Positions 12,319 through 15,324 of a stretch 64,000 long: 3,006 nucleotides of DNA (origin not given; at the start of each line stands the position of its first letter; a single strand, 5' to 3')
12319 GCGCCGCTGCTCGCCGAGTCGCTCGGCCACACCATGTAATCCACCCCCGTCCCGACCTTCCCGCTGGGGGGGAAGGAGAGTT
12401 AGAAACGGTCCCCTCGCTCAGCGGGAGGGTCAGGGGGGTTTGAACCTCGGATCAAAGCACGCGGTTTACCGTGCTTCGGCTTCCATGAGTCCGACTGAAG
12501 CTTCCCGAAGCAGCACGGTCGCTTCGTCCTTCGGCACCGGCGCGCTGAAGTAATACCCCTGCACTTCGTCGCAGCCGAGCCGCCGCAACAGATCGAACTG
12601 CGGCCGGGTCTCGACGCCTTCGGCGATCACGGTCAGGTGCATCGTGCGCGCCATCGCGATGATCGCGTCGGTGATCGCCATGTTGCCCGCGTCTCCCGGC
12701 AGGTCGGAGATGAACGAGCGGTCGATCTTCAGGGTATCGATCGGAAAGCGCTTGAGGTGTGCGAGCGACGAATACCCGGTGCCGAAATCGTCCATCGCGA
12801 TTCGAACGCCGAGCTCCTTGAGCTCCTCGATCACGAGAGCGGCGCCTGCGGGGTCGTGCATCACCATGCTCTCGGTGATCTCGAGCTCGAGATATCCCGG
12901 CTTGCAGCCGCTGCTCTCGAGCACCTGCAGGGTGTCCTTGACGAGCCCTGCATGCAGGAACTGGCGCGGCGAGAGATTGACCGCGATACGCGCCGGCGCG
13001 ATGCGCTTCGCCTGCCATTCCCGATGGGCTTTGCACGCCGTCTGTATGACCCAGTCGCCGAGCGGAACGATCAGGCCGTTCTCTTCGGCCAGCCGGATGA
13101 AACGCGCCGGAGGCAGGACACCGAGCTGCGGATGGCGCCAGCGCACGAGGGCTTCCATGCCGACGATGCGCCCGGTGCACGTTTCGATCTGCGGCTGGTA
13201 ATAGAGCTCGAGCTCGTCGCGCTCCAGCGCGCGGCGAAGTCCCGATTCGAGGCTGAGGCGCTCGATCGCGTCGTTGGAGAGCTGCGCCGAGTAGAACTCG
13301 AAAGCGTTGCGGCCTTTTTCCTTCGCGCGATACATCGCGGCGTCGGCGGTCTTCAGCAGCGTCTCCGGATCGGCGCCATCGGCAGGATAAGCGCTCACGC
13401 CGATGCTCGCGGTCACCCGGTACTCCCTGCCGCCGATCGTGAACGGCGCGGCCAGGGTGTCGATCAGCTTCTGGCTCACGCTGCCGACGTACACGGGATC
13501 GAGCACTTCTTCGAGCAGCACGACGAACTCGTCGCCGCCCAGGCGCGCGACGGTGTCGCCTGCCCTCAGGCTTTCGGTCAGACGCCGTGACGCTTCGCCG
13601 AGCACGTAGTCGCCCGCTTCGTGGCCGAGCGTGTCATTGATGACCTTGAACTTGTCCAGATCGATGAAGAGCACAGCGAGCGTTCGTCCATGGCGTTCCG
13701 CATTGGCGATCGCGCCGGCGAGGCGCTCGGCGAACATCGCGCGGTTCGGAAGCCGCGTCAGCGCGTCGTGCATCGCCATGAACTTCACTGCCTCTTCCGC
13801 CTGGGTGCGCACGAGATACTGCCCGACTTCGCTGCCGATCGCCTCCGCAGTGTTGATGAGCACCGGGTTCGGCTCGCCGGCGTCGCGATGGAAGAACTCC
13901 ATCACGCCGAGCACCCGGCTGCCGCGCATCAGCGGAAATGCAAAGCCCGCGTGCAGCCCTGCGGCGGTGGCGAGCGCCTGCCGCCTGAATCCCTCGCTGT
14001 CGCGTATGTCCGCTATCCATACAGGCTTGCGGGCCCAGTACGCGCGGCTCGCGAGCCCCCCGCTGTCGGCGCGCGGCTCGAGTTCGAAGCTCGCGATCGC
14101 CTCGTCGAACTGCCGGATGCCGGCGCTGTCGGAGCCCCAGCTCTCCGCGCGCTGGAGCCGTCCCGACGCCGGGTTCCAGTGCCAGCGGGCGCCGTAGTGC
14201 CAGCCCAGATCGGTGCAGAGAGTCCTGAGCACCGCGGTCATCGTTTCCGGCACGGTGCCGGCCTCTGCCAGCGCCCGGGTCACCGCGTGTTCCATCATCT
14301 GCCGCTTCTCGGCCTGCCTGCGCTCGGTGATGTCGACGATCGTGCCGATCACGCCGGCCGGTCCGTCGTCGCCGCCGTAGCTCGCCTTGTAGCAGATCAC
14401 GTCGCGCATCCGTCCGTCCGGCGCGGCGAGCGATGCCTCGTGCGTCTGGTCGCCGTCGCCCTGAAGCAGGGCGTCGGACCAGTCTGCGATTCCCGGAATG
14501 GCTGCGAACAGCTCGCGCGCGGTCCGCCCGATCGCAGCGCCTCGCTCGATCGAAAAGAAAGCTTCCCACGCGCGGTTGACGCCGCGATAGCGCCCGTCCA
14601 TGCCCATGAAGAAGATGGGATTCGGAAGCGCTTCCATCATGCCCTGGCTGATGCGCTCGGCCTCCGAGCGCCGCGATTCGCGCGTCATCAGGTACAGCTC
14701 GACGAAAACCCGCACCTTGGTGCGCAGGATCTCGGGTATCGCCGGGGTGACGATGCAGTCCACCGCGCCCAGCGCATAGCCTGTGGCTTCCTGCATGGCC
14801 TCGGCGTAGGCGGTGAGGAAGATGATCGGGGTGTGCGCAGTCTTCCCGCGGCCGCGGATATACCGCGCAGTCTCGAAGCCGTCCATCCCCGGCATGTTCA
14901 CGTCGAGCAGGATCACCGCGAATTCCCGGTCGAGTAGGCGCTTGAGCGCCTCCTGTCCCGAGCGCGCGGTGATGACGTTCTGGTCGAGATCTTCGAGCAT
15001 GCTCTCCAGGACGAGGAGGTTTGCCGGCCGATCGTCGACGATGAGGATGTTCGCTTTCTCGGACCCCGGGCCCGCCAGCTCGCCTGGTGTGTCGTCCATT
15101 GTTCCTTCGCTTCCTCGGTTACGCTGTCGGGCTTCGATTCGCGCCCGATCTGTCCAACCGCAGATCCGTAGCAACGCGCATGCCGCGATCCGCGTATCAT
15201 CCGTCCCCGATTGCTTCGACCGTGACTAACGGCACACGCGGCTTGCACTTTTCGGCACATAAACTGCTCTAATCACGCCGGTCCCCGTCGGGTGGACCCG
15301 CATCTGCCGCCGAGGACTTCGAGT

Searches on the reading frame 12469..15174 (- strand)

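Call 4: search_protein_families(library=pfam, proteins=[window:12469-15174:-], max_evalue=0.01)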
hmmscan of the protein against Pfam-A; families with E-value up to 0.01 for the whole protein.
window:12469-15174:- (902 aa): 9 families
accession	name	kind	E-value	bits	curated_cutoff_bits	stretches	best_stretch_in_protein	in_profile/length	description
PF00563.25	EAL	-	9.7e-79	264.5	31.3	1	646-879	4-236/236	EAL domain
PF00990.26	GGDEF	-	3.3e-51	173.7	23.8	1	467-623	1-160/161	Diguanylate cyclase, GGDEF domain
PF00072.30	Response_reg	-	4.1e-23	82.1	30.2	1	43-154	1-110/111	Response regulator receiver domain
PF13185.12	GAF_2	-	6.4e-12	46.3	28.6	1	307-453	3-134/136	GAF domain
PF08448.16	PAS_4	-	5.5e-11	43.1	23.1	1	181-287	2-110/110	PAS fold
PF00989.32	PAS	-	0.00013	22.3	22.6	1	178-282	5-113/113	PAS fold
PF01590.32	GAF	-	0.00025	22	22.4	1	311-451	5-130/133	GAF domain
PF13426.13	PAS_9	-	0.0011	19.6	27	1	185-284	2-103/103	PAS domain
PF13188.13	PAS_8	-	0.0097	16.2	21.8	0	177-227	4-55/65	PAS domain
